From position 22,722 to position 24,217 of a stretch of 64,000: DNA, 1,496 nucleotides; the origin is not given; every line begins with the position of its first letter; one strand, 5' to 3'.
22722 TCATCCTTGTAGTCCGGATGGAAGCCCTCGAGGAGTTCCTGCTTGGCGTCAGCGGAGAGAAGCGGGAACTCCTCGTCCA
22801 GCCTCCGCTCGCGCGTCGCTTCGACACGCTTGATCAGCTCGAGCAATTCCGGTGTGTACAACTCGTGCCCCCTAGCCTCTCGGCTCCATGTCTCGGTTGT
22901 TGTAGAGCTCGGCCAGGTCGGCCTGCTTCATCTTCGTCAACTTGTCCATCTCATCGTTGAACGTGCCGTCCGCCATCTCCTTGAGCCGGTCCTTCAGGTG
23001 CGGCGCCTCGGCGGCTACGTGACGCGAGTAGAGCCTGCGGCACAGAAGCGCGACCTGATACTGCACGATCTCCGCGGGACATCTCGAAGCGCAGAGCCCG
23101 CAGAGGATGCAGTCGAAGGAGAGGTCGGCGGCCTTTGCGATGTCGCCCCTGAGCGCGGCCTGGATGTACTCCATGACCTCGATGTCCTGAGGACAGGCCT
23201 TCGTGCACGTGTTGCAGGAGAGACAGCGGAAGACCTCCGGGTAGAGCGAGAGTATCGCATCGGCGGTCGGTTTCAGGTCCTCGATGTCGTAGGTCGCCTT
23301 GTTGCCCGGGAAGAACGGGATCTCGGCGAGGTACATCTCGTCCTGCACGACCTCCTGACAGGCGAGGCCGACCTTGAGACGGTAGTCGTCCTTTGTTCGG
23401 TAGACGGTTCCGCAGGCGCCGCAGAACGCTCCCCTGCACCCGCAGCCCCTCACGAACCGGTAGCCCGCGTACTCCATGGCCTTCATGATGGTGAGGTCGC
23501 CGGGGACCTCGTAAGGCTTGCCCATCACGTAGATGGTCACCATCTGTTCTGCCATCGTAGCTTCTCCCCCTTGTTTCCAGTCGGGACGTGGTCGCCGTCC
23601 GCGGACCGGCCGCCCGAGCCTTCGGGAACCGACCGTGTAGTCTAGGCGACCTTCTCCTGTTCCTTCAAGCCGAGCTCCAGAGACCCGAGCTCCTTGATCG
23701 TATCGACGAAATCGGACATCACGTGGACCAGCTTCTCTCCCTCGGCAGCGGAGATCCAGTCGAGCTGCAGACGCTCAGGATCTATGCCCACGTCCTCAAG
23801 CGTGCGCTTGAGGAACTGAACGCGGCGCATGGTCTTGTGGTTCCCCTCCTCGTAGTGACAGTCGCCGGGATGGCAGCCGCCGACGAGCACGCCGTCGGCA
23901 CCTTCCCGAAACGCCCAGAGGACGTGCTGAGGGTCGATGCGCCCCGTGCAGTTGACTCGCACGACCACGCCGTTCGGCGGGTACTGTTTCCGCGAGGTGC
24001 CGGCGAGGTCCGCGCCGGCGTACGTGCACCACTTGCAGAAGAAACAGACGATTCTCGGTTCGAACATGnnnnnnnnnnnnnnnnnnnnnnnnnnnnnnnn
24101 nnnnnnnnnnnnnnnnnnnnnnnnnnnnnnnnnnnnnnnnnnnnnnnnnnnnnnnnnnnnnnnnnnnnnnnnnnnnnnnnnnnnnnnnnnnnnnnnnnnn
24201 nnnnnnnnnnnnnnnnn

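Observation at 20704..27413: Compact HdrC-HdrB-HdrA-MvhD + soluble SdhB/SdhA-like + HybD-like operon: candidate flavin-based bifurcating fumarate reductase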

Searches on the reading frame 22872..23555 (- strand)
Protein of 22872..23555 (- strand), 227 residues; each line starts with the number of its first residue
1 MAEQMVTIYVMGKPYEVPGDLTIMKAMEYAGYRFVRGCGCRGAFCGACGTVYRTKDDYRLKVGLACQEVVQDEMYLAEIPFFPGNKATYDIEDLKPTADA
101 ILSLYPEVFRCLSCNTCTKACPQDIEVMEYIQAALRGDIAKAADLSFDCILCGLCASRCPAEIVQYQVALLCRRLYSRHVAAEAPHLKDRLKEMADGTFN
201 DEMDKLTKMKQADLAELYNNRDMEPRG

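Call 3: search_protein_families(library=pfam, proteins=[window:22872-23555:-])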
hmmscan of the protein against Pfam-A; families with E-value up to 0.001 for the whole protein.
window:22872-23555:- (227 aa): 9 families
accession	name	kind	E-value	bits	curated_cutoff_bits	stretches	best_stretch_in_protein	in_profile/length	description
PF13187.11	Fer4_9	-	2.8e-09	37.3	27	1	110-162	1-50/52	4Fe-4S dicluster domain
PF13237.11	Fer4_10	-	1.5e-08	34.9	25.5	1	110-160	8-53/53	4Fe-4S dicluster domain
PF12838.12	Fer4_7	-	5.9e-07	30.3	27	1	110-162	1-51/52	4Fe-4S dicluster domain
PF13183.11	Fer4_8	-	7.3e-07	30.1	27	0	142-163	47-68/68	4Fe-4S dicluster domain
PF14691.11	Fer4_20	-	7.7e-07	29.3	25.8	1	107-162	20-78/113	Dihydroprymidine dehydrogenase domain II, 4Fe-4S cluster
PF13534.11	Fer4_17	-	1.9e-06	28.7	22.2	1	131-163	29-60/61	4Fe-4S dicluster domain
PF00037.32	Fer4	-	2.7e-05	24.2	21.1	0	148-163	7-22/24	4Fe-4S binding domain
PF13510.11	Fer2_4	-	4.9e-05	23.7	22.8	1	4-74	2-75/82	2Fe-2S iron-sulfur cluster binding domain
PF14697.11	Fer4_21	-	6.8e-05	23.4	35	1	110-163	7-56/59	4Fe-4S dicluster domain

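Call 4: search_protein_families(library=ncbifam, proteins=[window:22872-23555:-])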
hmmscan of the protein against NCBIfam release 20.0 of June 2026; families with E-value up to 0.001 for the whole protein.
window:22872-23555:- (227 aa): 30 families (the best 25 are shown)
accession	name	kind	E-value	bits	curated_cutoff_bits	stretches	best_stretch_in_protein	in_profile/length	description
TIGR00314.1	cdhA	equivalog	1.3e-09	36.4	781.3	1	106-165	396-455/784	CO dehydrogenase/acetyl-CoA synthase complex subunit alpha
NF004540.0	PRK05888.2-1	equivalog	2e-08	33.9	215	1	100-165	37-104/139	NADH-quinone oxidoreductase subunit NuoI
NF003454.1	PRK05035.1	equivalog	2e-08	33.2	345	1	106-167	364-428/556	electron transport complex subunit RsxC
TIGR01971.1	NuoI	subfamily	1.1e-07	31.5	113.05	1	102-165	35-99/121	NADH-quinone oxidoreductase, chain I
TIGR01945.1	rnfC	subfamily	2.3e-07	29.7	245.95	1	110-164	364-419/435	RnfABCDGE type electron transport complex subunit C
NF042909.1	FMH_DH_FwdF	exception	3.4e-07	29.7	375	1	110-168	16-76/336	tungsten-dependent formylmethanofuran dehydrogenase subunit FwdF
NF004898.0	PRK06259.1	equivalog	4.4e-07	28.9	385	0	103-136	180-213/488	fumarate reductase (CoM/CoB) subunit TfrB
TIGR00384.1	dhsB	subfamily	8.7e-07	28.6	88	0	106-133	193-220/222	succinate dehydrogenase and fumarate reductase iron-sulfur protein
NF040864.1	HgcB_ferredoxin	equivalog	1.6e-06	27.9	99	1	103-173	8-70/93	mercury methylation ferredoxin HgcB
NF040763.1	FeFe_hydrog_A6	exception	3e-06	25.9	765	1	102-165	138-206/571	NADH-dependent [FeFe] hydrogenase, group A6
NF004616.0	PRK05950.1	subfamily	6.9e-06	25.4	228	1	105-133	200-228/238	succinate dehydrogenase iron-sulfur subunit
TIGR02512.1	FeFe_hydrog_A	subfamily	7.1e-06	25.1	405.95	1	108-165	6-68/375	[FeFe] hydrogenase, group A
TIGR03290.1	CoB_CoM_SS_C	equivalog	1.4e-05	25.1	160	1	110-182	3-81/144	CoB--CoM heterodisulfide reductase subunit C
TIGR03048.1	PS_I_psaC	equivalog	1.5e-05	25.1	130.65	1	111-170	10-68/80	photosystem I iron-sulfur center protein PsaC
TIGR00403.1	ndhI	equivalog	1.9e-05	24.4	302.35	1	106-165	59-120/183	NAD(P)H-quinone oxidoreductase subunit I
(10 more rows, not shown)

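Call 8: search_solved_structures(query=window:22872-23555:-, max_evalue=1, show_alignments=2)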
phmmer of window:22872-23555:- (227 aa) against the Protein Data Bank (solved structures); distinct sequences matched with E-value up to 1: 178 (the best 60 are shown).
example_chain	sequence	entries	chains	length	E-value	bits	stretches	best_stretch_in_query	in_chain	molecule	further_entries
9sfi_T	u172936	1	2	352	1.6e-14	57.3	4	110-167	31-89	4Fe-4S ferredoxin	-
7bkb_K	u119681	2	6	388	1e-07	35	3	113-166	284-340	Formylmethanofuran dehydrogenase, subunit F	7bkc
9sw6_H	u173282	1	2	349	1.2e-06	31.5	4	109-167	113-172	Tungsten formylmethanofuran dehydrogenase, subunit F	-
9m4f_C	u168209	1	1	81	1.6e-06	31.1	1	110-170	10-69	PsaC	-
9uas_C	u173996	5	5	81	2.8e-06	30.3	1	110-170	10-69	Photosystem I iron-sulfur center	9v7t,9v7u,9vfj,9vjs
8iuf_S8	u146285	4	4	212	3e-06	30.2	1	100-178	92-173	NDUFS8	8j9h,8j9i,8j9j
9ygv_C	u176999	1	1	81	3.3e-06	30.1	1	110-173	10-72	Photosystem I iron-sulfur center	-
8zo9_c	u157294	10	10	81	3.5e-06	30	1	110-170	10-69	Photosystem I iron-sulfur center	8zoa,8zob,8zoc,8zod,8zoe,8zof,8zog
7yca_C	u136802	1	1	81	4.7e-06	29.6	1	110-170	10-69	Photosystem I iron-sulfur center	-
9grx_I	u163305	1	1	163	6.2e-06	29.2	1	105-165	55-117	NAD(P)H-quinone oxidoreductase subunit I, chloroplastic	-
5t5i_F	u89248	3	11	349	7.3e-06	28.9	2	108-165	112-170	Tungsten formylmethanofuran dehydrogenase subunit fwdF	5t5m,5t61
6pnj_C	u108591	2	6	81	7.5e-06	28.9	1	110-171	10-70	Photosystem I iron-sulfur center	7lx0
7coy_aC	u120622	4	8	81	7.5e-06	28.9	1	110-171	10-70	Photosystem I iron-sulfur center | Photosystem I protein PsaC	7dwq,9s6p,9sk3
7s3d_C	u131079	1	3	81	8.2e-06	28.8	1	110-171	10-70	PsaC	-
9e0j_K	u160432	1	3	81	8.3e-06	28.8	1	110-171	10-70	Photosystem I iron-sulfur center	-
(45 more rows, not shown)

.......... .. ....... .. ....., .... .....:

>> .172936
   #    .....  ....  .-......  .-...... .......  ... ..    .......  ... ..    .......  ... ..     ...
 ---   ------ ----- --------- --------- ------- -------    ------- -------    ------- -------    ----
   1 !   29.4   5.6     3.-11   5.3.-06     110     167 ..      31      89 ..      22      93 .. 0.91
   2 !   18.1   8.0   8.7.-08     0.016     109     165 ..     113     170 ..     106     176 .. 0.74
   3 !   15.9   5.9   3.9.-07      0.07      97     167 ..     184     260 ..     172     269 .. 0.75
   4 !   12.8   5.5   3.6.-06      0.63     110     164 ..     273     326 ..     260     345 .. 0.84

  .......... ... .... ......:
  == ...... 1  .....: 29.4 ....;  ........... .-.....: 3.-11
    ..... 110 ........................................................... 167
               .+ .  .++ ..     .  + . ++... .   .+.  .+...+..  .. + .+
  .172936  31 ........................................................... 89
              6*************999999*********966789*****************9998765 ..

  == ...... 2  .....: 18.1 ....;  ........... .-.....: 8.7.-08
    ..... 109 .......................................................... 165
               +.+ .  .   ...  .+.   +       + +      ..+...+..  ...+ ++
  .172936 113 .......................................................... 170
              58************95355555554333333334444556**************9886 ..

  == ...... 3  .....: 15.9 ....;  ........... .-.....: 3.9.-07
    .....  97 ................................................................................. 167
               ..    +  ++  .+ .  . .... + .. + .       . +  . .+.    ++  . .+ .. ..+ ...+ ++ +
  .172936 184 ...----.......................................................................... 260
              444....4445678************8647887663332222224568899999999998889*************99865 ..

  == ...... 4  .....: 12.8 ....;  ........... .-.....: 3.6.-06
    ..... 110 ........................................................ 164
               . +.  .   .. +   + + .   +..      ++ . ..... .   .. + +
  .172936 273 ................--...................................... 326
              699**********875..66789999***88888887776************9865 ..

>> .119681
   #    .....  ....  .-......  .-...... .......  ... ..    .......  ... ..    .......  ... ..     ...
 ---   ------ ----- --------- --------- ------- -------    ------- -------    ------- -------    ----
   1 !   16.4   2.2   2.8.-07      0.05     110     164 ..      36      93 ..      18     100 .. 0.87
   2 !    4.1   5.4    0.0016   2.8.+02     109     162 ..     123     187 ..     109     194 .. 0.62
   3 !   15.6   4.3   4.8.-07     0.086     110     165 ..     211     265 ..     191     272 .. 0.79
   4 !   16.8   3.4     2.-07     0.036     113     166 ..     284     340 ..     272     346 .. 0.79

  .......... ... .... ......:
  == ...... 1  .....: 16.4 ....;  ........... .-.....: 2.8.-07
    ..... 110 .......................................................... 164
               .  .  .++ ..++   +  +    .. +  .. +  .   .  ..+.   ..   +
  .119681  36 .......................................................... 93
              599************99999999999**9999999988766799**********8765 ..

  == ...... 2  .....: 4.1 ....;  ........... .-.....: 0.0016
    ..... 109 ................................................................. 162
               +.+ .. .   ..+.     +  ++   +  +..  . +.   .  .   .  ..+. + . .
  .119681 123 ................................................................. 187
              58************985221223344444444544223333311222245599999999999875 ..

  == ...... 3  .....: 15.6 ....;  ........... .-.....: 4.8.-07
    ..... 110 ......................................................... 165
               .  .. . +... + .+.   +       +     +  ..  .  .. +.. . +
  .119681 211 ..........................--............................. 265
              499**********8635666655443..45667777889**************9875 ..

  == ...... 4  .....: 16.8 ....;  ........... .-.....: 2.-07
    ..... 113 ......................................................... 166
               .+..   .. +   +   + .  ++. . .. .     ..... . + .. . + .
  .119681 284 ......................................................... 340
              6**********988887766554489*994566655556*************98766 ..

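Call 63: find_homologous_proteins(query=window:22872-23555:-, max_evalue=1e-10)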
Query window:22872-23555:- (227 aa): 7876 proteins with E <= 1e-10 among 8000 candidates; the best 120 are listed.
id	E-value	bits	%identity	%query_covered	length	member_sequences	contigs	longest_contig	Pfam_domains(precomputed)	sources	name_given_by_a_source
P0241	1.3e-149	514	98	100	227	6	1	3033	PF14691.12,PF12838.13,PF13534.12,PF13237.12,PF13183.12,PF13187.12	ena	-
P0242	9.9e-148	508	97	100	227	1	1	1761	PF13510.12,PF14691.12,PF12838.13,PF13534.12,PF13237.12,PF13183.12,PF13187.12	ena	-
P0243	1.7e-147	507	97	100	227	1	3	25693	PF13510.12,PF14691.12,PF12838.13,PF13534.12,PF13237.12,PF13183.12,PF13187.12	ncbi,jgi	jgi:heterodisulfide reductase subunit C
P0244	7.4e-147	505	96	100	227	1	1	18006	PF13510.12,PF14691.12,PF12838.13,PF13534.12,PF13237.12,PF13183.12,PF13187.12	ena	-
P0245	1.7e-146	504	96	100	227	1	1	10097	PF13510.12,PF14691.12,PF12838.13,PF13534.12,PF13237.12,PF13183.12,PF13187.12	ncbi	-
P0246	1.8e-146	504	96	100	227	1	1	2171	PF13510.12,PF14691.12,PF12838.13,PF13534.12,PF13237.12,PF13183.12,PF13187.12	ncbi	-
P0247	2.5e-146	503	96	100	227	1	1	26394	PF13510.12,PF14691.12,PF12838.13,PF13534.12,PF13237.12,PF13183.12,PF13187.12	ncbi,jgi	jgi:heterodisulfide reductase subunit C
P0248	8.8e-146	501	96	100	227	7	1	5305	PF14691.12,PF12838.13,PF13534.12,PF13237.12,PF13183.12,PF13187.12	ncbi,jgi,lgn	jgi:Fe-S oxidoreductase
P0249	8.9e-146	501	96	100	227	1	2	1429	PF13510.12,PF14691.12,PF12838.13,PF13534.12,PF13237.12,PF13183.12,PF13187.12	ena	-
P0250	1.2e-145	501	96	100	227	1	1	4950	PF14691.12,PF12838.13,PF13534.12,PF13237.12,PF13183.12,PF13187.12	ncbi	-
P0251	1.3e-145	501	96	100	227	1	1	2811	PF14691.12,PF12838.13,PF13534.12,PF13237.12,PF13183.12,PF13187.12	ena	-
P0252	1.8e-145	500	96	100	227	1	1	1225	PF13510.12,PF14691.12,PF12838.13,PF13534.12,PF13237.12,PF13183.12,PF13187.12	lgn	-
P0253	2.9e-145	500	96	100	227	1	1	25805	PF13510.12,PF14691.12,PF12838.13,PF13534.12,PF13237.12,PF13183.12,PF13187.12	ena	-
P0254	3.0e-145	500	95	100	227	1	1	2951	PF14691.12,PF12838.13,PF13534.12,PF13237.12,PF13183.12,PF13187.12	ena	-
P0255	5.3e-145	499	95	100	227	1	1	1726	PF14691.12,PF12838.13,PF13534.12,PF13237.12,PF13183.12,PF13187.12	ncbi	-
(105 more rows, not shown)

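Call 70: predict_structure(alignment_id=A2)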
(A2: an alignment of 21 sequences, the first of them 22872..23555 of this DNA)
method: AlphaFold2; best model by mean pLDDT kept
length: 227 residues; sequences in the alignment: 21
mean_pLDDT: 61.5   pTM: 0.49
mean pLDDT of the five models: 61.5, 60.0, 56.4, 48.3, 44.6
residues with pLDDT >= 90: 4; 70-90: 90; 50-70: 74; < 50: 59
segments of 3 or more residues with pLDDT < 50: 33-53, 57-87
pLDDT, mean of each block of 10 residues (from residue 1): 63 68 62 40 36 45 32 26 42 83 75 58 68 87 73 53 71 77 66 76 83 79 49
secondary structure, 60 per line:
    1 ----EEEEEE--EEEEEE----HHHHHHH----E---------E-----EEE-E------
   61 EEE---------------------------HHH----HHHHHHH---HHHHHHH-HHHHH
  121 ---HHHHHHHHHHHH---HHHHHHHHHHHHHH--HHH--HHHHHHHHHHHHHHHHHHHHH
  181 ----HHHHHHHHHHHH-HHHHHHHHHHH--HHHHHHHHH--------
elements in order: E5-10 E13-18 H23-29 E50-52 E61-63 H98-104 H108-114 H116-120 H124-135 H139-152 H160-180 H185-196 H198-208 H211-219

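Call 72: fold_search(model_id=the predicted structure, library=pdb)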
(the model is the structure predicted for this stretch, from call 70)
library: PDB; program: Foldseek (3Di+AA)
matches with E <= 10: 31; with E <= 0.001: 0
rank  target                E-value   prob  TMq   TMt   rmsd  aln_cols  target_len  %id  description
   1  5n77_C                3.4e+00  0.02  0.10  0.09  19.2       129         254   19  Crystal structure of the cytosolic domain of the CorA magnesium channel from Escherichia coli in complex with magnesiu (released 2017-07-12)
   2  4iwb_B                4.0e+00  0.01  0.09  0.11  14.0        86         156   19  Novel Fold of FliC/FliS Fusion Protein (released 2013-12-11)
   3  4iwb_A                4.0e+00  0.01  0.10  0.11  14.6        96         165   19  Novel Fold of FliC/FliS Fusion Protein (released 2013-12-11)
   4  7akt                  4.2e+00  0.09  0.11  0.20   6.8        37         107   38  CrPetF variant - A39G_A41V (released 2021-10-13)
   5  2a9u_A                4.5e+00  0.03  0.14  0.22  15.5       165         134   15  Structure of the N-terminal domain of Human Ubiquitin carboxyl-terminal hydrolase 8 (USP8) (released 2005-08-16)
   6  1orj_C                6.0e+00  0.03  0.13  0.24  15.5       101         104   14  FLAGELLAR EXPORT CHAPERONE (released 2003-09-16)
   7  3lvy_D                6.0e+00  0.02  0.10  0.12  12.4        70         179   13  Crystal Structure of Carboxymuconolactone Decarboxylase Family Protein SMU.961 from Streptococcus mutans (released 2010-03-09)
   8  1orj_B                6.0e+00  0.02  0.12  0.20  15.7       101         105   12  FLAGELLAR EXPORT CHAPERONE (released 2003-09-16)
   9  4axh_A                6.0e+00  0.02  0.12  0.06  13.5       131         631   13  Structure and mechanism of the first inverting alkylsulfatase specific for secondary alkylsulfatases (released 2012-12-05)
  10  6xyw_BP               6.3e+00  0.04  0.15  0.30   8.5        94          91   14  Structure of the plant mitochondrial ribosome (released 2020-04-15)
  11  1orj_A                6.7e+00  0.01  0.09  0.14  16.1       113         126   16  FLAGELLAR EXPORT CHAPERONE (released 2003-09-16)
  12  3uum_A                7.1e+00  0.02  0.12  0.19  17.0       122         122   11  Crystal Structure of N-terminal first spectrin repeat of utrophin (released 2012-09-19)
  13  4n59_A                7.5e+00  0.06  0.13  0.11   5.5        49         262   26  The Crystal Structure of Pectocin M2 at 2.3 Angstroms (released 2014-06-04)
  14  3lvy_F                7.5e+00  0.02  0.15  0.17  12.5       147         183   10  Crystal Structure of Carboxymuconolactone Decarboxylase Family Protein SMU.961 from Streptococcus mutans (released 2010-03-09)
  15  7e1j_F                7.9e+00  0.07  0.17  0.32  10.2        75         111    9  Crystal structure of Pr55Gag-matrix domain in complex with IP6 in space group C121 (released 2021-08-04)
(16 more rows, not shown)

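Call 73: search_solved_structures(query=A2, max_evalue=1, show_alignments=0)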
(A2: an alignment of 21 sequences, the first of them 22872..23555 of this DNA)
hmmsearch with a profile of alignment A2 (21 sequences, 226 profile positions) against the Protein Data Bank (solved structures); distinct sequences matched with E-value up to 1: 156 (the best 60 are shown).
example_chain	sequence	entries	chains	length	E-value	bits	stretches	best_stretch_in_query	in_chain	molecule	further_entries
9sfi_T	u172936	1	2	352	7.5e-15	58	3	110-167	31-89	4Fe-4S ferredoxin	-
8iuf_S8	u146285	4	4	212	3.3e-07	33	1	97-192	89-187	NDUFS8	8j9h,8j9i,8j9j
9grx_I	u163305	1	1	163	1.9e-06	30.6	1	103-164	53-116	NAD(P)H-quinone oxidoreductase subunit I, chloroplastic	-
7wfg_I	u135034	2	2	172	3.5e-06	29.7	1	103-164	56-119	NAD(P)H-quinone oxidoreductase subunit I, chloroplastic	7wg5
7bkb_K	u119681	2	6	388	3.9e-06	29.5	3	113-166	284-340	Formylmethanofuran dehydrogenase, subunit F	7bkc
6hum_I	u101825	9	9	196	1.5e-05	27.6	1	89-164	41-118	NAD(P)H-quinone oxidoreductase subunit I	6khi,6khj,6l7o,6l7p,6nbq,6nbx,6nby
7zm7_I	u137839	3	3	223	1.9e-05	27.2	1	97-163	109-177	Oxidoreductase-like protein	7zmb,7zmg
9m4f_C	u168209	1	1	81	3.5e-05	26.4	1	110-169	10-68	PsaC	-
7eu3_I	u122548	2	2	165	4.6e-05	26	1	106-163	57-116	NAD(P)H-quinone oxidoreductase subunit I, chloroplastic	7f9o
7yca_C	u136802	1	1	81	4.7e-05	26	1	110-170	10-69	Photosystem I iron-sulfur center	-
9uas_C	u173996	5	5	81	4.9e-05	25.9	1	110-170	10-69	Photosystem I iron-sulfur center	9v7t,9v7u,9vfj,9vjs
5t5i_F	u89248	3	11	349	5.2e-05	25.9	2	109-167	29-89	Tungsten formylmethanofuran dehydrogenase subunit fwdF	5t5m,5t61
9c0q_A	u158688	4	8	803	6.4e-05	25.6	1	108-164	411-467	Acetyl-CoA decarbonylase/synthase complex subunit alpha 2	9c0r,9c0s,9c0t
7arc_I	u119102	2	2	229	6.7e-05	25.5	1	97-163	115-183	TYKY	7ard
3cf4_A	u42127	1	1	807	7e-05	25.4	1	104-168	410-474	Acetyl-CoA decarboxylase/synthase alpha subunit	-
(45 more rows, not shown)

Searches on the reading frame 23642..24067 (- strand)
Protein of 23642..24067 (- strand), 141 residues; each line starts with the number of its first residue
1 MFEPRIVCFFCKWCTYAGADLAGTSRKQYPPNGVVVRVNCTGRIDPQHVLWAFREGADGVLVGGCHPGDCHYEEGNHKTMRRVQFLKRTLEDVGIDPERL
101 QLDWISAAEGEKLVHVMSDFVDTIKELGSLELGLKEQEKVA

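Call 3: search_protein_families(library=pfam, proteins=[window:23642-24067:-])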
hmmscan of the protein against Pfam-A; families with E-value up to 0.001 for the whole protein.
window:23642-24067:- (141 aa): 1 family
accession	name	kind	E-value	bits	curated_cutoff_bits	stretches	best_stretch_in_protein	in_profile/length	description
PF02662.21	FlpD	-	2.5e-53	179.7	22.3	1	6-128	1-123/123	Methyl-viologen-reducing hydrogenase, delta subunit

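Call 4: search_protein_families(library=ncbifam, proteins=[window:23642-24067:-])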
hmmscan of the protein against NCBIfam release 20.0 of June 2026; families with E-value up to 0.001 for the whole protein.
window:23642-24067:- (141 aa): 3 families
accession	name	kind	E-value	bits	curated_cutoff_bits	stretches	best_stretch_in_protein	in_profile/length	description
NF040770.1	hetero_SS_HdrA2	exception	1.1e-50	172.6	1100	1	3-130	647-774/777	CoB-CoM heterodisulfide reductase HdrA2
NF045873.1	F420_non_VhuD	exception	8.6e-39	132.7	215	1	3-129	1-127/132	F420-non-reducing hydrogenase iron-sulfur subunit VhuD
NF041891.1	hdrA_Methbact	equivalog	1.6e-15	56.5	1300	1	4-126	644-760/762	ferredoxin:CoB-CoM heterodisulfide reductase subunit HdrA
